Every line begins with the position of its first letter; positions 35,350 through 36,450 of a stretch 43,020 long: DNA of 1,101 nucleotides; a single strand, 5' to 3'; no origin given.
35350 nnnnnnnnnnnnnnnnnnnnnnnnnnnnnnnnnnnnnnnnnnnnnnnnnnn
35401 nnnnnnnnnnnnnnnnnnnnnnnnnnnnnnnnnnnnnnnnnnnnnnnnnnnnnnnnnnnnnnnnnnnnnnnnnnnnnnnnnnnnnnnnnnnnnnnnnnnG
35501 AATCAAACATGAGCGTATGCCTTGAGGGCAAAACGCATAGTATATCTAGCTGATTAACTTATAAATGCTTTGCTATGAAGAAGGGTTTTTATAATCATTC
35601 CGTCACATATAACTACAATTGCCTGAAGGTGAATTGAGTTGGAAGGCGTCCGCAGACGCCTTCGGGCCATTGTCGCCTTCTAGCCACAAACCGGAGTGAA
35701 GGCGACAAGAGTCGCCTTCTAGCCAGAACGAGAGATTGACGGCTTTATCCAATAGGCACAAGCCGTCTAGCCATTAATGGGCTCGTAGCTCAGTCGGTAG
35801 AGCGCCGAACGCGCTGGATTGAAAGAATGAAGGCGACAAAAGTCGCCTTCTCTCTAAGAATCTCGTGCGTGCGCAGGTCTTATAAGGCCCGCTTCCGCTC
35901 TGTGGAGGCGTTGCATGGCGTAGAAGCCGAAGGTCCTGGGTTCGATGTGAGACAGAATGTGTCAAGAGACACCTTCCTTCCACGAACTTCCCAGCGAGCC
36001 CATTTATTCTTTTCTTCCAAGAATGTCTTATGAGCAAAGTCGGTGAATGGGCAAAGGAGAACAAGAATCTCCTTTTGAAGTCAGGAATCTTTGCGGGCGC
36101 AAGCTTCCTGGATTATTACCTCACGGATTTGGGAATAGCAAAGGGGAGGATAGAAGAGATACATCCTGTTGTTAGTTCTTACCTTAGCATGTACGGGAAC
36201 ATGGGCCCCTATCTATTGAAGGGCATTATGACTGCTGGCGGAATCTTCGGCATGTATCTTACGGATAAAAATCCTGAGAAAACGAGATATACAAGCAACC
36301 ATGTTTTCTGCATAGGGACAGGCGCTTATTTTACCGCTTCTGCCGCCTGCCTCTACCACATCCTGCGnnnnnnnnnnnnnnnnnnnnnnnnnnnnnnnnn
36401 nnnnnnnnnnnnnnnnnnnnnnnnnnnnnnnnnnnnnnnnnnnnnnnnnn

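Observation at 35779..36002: tRNA gene interrupted by three introns (29/30, 37-39, 59/60) whose spliced product is tRNA-Ile with a UAU anticodon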

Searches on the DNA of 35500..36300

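Call 5: search_rna_families(source=window, start=35500, end=36300, threshold=evalue, max_evalue=10, show_alignments=4)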
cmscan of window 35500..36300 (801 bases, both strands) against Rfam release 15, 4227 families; matches with E-value up to 10: 7.
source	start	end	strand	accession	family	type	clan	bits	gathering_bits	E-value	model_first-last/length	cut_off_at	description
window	35830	35922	+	RF01067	ATPC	Gene;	-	26.2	45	0.0098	1-92/92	no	ATPC RNA motif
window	35645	35660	-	RF01836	weev_FSE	Cis-reg; frameshift_element;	-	17.7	40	8.2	1-27/27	no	ribosomal frameshift site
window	35712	35839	+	RF02553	YrlA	Gene; sRNA;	-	16.8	69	1.5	1-114/114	no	Y RNA-like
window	35642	35719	-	RF01529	CC3552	Gene; sRNA;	-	16.2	50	4.7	1-106/106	no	Cauldobacter sRNA CC3552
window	35813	35941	+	RF02206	WT1-AS_4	Gene; lncRNA;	-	14.1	60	3.6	1-134/134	no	WT1 antisense RNA conserved region 4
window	35645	35739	-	RF02634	EF3314_EF3315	Gene; sRNA;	-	12.3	100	4.7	1-141/141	no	Enterococcus sRNA EF3314_EF3315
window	35831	35849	-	RF01673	PhrS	Gene; sRNA;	-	9.5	37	9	185-203/212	no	PhrS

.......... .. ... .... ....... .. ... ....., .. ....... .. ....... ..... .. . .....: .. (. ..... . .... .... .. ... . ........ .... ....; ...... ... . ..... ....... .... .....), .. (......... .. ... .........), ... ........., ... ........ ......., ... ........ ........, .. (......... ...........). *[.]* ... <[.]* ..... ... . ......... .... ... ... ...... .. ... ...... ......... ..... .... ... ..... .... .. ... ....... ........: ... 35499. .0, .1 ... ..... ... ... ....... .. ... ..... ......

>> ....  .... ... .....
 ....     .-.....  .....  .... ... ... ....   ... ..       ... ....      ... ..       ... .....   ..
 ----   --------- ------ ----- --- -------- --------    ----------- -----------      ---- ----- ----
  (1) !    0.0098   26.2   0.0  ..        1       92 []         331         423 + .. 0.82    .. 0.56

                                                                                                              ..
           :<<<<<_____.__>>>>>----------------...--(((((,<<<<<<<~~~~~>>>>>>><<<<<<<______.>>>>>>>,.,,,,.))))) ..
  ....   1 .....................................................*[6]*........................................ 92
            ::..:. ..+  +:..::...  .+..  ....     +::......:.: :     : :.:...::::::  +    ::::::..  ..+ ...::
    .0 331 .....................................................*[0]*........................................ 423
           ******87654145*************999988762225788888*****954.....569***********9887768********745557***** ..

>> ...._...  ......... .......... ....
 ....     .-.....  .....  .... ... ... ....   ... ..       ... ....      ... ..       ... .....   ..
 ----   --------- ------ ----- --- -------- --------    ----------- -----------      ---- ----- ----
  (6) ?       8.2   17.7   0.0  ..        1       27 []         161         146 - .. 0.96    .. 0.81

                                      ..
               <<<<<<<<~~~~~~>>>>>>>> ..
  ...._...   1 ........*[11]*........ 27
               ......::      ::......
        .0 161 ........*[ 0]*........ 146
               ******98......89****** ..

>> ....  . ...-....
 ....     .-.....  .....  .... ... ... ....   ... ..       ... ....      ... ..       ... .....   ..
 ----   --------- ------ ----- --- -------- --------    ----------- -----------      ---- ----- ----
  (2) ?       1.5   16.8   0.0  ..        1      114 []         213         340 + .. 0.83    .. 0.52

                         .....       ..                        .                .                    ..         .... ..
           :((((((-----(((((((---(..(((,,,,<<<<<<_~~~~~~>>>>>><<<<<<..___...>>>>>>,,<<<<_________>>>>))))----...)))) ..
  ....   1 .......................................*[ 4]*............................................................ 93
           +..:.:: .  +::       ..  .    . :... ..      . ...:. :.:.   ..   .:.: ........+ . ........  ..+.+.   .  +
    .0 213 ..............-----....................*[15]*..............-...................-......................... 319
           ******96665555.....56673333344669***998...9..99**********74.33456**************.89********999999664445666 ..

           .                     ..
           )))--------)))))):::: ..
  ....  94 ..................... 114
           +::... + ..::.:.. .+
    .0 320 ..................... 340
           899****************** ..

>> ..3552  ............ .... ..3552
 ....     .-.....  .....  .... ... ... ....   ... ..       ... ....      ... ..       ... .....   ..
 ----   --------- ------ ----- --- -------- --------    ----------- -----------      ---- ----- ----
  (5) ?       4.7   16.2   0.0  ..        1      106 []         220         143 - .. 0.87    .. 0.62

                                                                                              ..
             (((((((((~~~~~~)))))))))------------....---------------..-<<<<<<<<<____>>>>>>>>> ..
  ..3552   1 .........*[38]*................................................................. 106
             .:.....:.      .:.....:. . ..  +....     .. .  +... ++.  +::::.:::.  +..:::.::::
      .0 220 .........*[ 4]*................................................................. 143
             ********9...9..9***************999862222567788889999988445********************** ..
